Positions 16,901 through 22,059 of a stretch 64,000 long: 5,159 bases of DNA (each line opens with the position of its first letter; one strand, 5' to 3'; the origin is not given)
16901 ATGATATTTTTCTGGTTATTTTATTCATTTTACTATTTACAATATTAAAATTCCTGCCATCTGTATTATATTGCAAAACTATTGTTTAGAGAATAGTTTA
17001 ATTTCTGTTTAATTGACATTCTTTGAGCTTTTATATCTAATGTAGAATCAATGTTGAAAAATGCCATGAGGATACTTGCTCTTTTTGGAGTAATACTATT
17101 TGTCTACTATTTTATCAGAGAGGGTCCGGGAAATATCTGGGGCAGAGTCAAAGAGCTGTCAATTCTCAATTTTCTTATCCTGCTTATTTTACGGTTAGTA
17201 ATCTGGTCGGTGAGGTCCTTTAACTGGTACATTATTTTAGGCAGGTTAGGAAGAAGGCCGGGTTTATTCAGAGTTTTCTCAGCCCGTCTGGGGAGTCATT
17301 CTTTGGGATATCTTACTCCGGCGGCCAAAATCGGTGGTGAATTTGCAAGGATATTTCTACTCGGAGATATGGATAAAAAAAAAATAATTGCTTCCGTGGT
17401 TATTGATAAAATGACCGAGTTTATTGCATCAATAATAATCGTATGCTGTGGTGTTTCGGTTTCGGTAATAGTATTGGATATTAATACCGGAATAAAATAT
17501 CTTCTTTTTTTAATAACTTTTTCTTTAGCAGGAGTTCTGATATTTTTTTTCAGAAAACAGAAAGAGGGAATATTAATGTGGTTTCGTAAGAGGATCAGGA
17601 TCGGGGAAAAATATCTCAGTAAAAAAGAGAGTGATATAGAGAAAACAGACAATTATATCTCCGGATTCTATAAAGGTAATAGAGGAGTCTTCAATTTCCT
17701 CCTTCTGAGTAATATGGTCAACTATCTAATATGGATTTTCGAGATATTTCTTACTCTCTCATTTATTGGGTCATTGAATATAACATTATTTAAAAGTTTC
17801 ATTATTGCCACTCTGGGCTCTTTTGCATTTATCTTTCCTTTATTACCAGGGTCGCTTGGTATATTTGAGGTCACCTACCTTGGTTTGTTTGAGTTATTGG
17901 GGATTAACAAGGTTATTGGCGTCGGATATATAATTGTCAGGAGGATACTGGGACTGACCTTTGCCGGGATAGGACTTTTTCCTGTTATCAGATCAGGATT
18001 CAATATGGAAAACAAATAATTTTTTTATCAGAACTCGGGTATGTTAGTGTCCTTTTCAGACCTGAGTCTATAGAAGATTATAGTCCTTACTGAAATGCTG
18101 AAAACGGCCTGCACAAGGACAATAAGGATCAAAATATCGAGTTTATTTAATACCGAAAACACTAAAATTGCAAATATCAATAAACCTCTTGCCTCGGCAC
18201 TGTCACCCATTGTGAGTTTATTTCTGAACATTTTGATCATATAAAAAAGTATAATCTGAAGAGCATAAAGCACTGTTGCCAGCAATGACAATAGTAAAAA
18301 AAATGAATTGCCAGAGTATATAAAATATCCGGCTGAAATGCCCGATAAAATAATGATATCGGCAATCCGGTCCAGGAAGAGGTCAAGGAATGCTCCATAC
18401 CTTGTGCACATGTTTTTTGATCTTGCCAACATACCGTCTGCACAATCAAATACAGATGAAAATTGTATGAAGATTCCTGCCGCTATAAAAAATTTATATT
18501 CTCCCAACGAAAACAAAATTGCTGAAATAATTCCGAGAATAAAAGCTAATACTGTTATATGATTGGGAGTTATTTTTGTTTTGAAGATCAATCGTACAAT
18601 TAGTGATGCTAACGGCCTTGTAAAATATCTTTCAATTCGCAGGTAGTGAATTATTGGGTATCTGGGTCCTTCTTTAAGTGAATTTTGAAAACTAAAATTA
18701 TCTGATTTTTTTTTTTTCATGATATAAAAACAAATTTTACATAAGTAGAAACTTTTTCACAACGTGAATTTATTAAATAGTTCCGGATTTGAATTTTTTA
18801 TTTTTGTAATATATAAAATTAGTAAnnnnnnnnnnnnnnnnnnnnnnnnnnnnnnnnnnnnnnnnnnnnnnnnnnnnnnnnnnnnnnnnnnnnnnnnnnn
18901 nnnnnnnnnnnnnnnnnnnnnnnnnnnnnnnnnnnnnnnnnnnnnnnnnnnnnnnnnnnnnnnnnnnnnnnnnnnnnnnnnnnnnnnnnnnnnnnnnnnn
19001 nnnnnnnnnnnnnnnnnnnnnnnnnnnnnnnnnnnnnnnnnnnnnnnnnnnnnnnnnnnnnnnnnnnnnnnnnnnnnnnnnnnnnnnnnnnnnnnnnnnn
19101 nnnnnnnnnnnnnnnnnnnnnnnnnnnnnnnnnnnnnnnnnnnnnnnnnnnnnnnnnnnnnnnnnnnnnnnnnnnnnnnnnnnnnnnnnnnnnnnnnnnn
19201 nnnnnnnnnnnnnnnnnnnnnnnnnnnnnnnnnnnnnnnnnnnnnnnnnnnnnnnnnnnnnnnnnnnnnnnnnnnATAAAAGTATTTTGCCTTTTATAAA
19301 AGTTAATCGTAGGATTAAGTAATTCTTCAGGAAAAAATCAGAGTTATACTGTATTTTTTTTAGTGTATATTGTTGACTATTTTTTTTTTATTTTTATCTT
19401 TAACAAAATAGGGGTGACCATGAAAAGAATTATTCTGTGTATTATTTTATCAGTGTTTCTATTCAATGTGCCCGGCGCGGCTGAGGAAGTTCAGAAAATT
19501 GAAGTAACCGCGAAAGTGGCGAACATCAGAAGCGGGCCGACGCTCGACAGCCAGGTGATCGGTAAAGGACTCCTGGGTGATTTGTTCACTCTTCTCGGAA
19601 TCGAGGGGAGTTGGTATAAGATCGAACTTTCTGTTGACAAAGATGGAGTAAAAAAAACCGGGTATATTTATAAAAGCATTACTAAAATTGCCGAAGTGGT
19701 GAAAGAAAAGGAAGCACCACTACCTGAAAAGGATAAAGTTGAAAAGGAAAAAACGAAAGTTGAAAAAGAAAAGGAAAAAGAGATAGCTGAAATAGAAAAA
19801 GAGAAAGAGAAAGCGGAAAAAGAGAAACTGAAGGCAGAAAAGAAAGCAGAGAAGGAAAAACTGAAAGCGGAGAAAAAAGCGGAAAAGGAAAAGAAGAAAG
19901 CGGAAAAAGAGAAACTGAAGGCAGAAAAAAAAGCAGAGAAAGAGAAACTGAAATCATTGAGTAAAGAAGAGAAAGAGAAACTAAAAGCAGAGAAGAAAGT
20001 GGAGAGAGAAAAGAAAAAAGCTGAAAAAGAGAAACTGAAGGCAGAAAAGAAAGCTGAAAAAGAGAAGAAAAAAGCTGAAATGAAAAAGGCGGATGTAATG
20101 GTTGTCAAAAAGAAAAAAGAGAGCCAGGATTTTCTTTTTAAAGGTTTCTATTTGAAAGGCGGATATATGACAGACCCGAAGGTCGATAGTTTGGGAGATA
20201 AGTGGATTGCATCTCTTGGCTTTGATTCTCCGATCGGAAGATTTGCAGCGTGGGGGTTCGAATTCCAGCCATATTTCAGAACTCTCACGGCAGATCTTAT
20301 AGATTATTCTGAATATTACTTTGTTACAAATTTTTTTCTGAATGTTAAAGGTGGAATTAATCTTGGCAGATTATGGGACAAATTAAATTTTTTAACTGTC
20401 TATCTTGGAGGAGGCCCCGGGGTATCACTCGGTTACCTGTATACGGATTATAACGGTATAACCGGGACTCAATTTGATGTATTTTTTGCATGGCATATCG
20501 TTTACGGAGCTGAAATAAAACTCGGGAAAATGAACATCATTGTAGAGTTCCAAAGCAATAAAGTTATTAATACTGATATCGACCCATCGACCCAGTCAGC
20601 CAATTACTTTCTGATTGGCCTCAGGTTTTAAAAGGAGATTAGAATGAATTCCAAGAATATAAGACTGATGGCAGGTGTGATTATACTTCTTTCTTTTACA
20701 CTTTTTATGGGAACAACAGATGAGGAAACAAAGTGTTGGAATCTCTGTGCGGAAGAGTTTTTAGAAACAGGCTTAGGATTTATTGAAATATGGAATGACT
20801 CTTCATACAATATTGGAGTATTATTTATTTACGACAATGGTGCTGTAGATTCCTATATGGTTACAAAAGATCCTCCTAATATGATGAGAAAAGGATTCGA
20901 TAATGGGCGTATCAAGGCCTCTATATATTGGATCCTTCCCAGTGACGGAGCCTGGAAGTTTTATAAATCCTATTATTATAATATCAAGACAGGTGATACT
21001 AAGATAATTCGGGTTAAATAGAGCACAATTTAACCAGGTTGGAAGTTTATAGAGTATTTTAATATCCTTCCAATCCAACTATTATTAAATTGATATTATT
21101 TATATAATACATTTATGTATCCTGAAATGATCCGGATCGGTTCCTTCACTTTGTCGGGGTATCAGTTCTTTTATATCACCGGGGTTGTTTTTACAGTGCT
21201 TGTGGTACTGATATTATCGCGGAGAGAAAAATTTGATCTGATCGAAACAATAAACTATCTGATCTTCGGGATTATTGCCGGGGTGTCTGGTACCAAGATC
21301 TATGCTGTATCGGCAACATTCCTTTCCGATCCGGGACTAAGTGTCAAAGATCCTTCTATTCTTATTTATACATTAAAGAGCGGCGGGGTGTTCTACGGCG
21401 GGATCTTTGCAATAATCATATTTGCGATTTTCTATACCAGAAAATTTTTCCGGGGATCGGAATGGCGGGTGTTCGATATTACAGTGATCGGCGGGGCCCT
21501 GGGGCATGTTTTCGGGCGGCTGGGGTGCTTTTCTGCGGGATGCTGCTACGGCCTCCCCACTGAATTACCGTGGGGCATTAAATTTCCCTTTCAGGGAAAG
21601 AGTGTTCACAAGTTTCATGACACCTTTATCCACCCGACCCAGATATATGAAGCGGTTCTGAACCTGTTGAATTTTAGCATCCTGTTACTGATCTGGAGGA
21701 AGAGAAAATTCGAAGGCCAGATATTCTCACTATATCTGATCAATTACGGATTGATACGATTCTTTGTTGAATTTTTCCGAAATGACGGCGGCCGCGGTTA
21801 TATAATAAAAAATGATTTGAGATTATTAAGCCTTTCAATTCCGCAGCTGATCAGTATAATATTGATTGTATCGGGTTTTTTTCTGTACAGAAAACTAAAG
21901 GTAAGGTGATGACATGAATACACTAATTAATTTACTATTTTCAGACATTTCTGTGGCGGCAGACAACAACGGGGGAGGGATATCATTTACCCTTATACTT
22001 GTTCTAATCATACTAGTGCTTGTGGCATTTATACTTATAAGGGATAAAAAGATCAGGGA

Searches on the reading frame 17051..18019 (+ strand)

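Call 87: search_protein_families(library=pfam, proteins=[window:17051-18019:+], max_evalue=0.00001)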
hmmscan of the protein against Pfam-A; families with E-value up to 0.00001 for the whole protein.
window:17051-18019:+ (322 aa): 1 family
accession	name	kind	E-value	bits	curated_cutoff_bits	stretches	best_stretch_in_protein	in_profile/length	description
PF03706.18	LPG_synthase_TM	-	3.3e-30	106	33.4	1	9-304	3-297/302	Lysylphosphatidylglycerol synthase TM region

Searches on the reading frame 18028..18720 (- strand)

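Call 87: search_protein_families(library=pfam, proteins=[window:18028-18720:-], max_evalue=0.00001)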
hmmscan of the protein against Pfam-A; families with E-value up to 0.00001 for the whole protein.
window:18028-18720:- (230 aa): 1 family
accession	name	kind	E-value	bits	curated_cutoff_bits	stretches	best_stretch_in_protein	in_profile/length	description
PF01066.26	CDP-OH_P_transf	-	2.9e-14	54.2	22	1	50-203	2-145/152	CDP-alcohol phosphatidyltransferase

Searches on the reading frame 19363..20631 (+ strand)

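Call 87: search_protein_families(library=pfam, proteins=[window:19363-20631:+], max_evalue=0.00001)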
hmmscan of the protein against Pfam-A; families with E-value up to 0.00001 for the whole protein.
window:19363-20631:+ (422 aa): 1 family
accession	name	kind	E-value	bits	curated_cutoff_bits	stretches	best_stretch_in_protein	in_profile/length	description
PF08239.17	SH3_3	-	2.7e-08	34.3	27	1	52-104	2-50/54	Bacterial SH3 domain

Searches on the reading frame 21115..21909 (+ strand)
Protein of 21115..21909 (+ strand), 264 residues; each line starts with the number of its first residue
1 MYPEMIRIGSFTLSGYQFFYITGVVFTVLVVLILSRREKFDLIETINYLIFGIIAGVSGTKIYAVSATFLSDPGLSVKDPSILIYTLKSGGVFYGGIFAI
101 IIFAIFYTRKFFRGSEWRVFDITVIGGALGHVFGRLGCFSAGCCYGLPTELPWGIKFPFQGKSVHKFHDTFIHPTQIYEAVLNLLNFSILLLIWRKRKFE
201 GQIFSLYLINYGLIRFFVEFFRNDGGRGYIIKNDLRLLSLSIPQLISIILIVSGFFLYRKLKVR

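Call 87: search_protein_families(library=pfam, proteins=[window:21115-21909:+], max_evalue=0.00001)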
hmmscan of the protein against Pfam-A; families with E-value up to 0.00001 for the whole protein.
window:21115-21909:+ (264 aa): 1 family
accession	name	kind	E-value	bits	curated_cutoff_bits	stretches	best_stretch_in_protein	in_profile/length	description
PF01790.23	LGT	-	4.5e-49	167.4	24.9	1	3-257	1-237/240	Prolipoprotein diacylglyceryl transferase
